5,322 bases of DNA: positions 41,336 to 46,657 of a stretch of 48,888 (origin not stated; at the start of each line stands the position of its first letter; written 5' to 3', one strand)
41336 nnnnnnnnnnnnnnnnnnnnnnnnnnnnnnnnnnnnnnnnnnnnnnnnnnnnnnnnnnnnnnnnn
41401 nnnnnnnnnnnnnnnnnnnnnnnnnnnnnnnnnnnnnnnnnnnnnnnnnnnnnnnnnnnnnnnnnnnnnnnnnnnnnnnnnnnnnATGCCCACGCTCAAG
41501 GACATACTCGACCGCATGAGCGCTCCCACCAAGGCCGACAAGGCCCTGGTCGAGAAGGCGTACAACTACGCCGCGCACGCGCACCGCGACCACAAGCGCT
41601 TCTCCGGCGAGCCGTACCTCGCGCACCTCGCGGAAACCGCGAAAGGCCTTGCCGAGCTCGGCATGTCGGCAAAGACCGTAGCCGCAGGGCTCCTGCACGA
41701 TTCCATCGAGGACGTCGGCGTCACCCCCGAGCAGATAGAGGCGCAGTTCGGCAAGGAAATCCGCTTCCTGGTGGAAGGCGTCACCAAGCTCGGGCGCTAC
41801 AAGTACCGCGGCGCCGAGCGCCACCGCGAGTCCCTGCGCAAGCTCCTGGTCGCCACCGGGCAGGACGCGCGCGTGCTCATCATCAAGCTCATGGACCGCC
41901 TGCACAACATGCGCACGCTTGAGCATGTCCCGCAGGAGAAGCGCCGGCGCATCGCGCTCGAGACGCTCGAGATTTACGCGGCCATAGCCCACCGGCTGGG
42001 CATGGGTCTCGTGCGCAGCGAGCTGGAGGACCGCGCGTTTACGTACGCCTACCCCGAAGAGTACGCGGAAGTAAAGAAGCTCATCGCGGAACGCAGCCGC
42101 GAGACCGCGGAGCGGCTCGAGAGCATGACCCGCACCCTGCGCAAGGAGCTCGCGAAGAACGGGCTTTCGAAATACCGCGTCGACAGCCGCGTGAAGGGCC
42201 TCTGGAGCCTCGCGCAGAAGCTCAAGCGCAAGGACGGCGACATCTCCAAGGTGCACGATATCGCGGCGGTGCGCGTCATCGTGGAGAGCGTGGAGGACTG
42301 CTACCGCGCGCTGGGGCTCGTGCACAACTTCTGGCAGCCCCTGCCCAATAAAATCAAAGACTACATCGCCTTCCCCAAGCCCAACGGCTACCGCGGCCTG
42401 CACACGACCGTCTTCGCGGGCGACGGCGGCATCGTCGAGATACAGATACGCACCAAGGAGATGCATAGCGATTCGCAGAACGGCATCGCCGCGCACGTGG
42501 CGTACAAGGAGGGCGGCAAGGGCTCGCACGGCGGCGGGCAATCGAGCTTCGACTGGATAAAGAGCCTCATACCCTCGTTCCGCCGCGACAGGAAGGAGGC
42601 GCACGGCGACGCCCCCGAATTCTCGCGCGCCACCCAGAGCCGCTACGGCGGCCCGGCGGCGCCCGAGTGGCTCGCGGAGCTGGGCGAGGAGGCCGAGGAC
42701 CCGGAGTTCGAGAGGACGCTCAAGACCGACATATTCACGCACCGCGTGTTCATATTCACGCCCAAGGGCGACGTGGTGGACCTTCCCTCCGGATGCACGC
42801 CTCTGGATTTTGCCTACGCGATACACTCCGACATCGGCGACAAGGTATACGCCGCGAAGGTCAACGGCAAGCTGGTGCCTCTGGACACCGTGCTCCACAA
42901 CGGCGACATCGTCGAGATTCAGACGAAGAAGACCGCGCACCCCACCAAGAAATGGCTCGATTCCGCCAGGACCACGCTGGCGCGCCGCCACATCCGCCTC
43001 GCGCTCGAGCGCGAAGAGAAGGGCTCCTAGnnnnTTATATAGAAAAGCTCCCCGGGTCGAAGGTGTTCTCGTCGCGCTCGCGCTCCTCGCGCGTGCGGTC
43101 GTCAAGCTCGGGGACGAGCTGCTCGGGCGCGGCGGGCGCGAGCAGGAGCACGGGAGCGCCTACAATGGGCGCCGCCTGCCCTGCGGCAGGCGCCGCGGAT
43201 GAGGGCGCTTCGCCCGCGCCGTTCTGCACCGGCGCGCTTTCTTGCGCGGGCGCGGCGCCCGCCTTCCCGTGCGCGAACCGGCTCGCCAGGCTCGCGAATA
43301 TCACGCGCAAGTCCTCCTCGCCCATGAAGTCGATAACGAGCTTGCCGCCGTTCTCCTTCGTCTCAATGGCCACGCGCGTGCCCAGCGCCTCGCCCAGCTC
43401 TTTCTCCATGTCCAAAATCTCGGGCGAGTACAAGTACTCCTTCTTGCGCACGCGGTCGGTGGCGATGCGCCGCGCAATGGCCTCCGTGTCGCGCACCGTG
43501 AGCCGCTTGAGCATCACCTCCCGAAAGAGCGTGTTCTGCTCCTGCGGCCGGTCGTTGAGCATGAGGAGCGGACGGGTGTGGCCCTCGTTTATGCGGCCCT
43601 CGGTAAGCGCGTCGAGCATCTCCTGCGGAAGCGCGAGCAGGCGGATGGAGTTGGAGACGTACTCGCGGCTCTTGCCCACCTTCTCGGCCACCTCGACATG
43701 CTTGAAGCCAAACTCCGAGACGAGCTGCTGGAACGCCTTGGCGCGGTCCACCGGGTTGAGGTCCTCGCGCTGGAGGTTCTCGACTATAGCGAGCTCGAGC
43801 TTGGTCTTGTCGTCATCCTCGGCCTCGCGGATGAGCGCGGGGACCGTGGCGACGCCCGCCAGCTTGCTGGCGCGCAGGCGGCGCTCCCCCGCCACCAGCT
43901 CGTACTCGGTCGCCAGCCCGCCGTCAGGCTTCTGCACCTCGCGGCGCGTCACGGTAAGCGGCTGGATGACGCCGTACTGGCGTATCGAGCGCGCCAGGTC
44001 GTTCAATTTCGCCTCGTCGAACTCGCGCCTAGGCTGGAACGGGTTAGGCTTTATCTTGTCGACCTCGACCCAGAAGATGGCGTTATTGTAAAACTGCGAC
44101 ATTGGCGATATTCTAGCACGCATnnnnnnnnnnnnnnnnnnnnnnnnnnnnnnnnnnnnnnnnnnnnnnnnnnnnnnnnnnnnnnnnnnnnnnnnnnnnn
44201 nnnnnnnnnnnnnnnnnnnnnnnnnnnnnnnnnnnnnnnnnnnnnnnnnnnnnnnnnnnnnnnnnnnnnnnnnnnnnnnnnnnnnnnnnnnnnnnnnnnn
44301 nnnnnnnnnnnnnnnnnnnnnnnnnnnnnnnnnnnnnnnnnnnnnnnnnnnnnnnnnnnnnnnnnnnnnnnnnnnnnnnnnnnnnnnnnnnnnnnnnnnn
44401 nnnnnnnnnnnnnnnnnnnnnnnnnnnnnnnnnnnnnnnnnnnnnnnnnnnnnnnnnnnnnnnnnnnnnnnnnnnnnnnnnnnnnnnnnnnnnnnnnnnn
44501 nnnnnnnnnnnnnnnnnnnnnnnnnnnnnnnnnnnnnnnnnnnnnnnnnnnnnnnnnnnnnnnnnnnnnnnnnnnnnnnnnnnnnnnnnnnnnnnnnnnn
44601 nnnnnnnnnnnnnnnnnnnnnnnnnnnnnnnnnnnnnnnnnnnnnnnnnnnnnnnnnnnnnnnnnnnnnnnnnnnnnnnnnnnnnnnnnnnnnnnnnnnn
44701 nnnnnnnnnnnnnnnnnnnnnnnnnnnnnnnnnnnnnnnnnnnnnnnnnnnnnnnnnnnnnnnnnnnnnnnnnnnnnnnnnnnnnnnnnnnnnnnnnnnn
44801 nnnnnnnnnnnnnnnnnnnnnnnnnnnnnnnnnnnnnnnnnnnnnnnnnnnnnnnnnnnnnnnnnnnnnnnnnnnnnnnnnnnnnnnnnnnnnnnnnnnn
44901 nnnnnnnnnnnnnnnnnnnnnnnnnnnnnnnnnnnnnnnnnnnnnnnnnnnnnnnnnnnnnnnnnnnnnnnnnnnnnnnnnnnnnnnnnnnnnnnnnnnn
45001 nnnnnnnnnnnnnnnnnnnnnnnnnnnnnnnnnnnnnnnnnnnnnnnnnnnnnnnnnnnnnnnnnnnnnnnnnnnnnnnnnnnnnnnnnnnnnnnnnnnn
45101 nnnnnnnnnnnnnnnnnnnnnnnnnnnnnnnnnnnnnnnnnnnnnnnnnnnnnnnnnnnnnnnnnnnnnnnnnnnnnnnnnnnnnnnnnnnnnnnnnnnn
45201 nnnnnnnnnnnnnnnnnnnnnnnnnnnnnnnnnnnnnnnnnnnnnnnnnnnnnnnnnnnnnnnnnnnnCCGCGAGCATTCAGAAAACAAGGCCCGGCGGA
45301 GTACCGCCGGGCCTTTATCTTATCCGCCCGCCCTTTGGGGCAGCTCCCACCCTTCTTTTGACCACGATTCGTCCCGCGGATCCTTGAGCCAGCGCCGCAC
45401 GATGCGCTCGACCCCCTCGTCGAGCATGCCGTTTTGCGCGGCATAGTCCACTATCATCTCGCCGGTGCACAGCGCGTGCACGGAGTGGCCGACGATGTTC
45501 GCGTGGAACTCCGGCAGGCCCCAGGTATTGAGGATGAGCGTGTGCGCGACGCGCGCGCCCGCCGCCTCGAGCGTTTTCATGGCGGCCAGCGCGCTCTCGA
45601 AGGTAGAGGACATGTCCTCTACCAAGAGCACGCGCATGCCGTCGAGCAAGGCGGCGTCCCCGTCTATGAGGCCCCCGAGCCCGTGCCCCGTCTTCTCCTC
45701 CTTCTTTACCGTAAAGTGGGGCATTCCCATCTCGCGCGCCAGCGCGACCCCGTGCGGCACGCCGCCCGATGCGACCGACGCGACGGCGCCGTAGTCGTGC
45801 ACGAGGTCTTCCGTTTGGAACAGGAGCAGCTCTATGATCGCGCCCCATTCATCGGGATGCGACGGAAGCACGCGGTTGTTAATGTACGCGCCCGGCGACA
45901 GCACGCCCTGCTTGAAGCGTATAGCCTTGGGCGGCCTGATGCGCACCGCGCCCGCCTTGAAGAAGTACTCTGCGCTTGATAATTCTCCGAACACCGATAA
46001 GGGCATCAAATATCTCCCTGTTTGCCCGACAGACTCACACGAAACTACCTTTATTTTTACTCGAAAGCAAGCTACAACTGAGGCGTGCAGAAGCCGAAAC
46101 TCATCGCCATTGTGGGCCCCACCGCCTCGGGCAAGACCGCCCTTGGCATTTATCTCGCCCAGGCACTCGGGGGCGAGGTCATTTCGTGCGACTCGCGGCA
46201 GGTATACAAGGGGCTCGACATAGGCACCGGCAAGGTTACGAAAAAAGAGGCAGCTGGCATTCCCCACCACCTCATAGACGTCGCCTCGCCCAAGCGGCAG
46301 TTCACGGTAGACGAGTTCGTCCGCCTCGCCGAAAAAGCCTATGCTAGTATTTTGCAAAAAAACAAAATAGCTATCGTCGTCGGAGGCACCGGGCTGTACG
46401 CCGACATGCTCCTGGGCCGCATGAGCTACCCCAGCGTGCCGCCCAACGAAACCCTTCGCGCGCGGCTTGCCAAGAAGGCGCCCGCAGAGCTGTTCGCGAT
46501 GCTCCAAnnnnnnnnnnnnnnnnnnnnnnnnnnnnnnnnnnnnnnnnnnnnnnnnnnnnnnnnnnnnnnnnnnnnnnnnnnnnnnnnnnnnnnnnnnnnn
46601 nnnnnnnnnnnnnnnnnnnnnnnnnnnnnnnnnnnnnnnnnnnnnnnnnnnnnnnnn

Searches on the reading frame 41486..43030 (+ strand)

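Call 32: search_protein_families(library=pfam, proteins=[window:41486-43030:+], max_evalue=0.0001)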
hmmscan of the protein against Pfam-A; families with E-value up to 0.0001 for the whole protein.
window:41486-43030:+ (514 aa): 4 families
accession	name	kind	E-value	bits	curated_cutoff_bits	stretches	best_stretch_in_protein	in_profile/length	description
PF13328.12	HD_4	-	2.5e-44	151.2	27.2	1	25-173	1-155/156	HD domain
PF04607.23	RelA_SpoT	-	2.9e-37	127.8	27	1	234-344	1-112/113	Region found in RelA / SpoT proteins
PF02824.27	TGS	-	1.8e-24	86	22.2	1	421-479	1-59/60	TGS domain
PF01966.28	HD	-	1.4e-09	38.7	22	1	44-142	1-116/116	HD domain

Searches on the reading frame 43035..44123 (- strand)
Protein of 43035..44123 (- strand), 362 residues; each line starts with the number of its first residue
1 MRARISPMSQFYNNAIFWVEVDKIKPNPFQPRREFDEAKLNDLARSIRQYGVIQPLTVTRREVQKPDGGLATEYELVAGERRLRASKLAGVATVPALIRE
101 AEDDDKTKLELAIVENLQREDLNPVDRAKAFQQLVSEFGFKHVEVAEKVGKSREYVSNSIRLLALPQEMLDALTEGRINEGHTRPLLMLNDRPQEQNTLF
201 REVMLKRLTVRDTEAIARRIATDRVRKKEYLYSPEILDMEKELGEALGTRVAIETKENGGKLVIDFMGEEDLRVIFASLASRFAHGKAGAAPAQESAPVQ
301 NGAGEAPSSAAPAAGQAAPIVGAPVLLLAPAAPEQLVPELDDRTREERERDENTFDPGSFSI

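Call 32: search_protein_families(library=pfam, proteins=[window:43035-44123:-], max_evalue=0.0001)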
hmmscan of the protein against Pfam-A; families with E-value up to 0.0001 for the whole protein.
window:43035-44123:- (362 aa): 3 families
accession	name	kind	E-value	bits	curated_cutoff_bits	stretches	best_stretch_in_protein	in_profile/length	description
PF17762.8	HTH_ParB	-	1.8e-30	105.5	22.6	1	120-220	1-100/102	ParB HTH domain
PF02195.25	ParB_N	-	2.9e-28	98.2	26.3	1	19-118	6-95/95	ParB N-terminal domain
PF23552.2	ParB_C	-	1.9e-08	34.1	23.8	1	233-272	2-42/50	ParB dimerisation domain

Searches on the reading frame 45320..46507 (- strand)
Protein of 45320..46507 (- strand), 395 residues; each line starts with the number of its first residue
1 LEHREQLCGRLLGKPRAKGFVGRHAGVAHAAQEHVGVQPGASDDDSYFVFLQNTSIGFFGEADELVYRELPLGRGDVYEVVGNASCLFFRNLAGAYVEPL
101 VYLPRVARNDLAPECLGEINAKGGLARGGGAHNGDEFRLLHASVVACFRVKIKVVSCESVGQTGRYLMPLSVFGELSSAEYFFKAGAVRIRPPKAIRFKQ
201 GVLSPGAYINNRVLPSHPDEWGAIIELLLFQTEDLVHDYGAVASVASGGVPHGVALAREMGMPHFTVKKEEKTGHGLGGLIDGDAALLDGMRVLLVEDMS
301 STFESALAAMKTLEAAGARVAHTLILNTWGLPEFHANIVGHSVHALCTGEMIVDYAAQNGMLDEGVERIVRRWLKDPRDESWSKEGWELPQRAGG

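Call 75: search_protein_families(library=pfam, proteins=[window:45320-46507:-], max_evalue=0.0001)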
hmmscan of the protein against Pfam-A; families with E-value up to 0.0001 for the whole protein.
window:45320-46507:- (395 aa): 1 family
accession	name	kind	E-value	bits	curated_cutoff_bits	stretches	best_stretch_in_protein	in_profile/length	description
PF00156.33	Pribosyltran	-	6.2e-07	29.3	26.3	1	241-325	32-122/158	Phosphoribosyl transferase domain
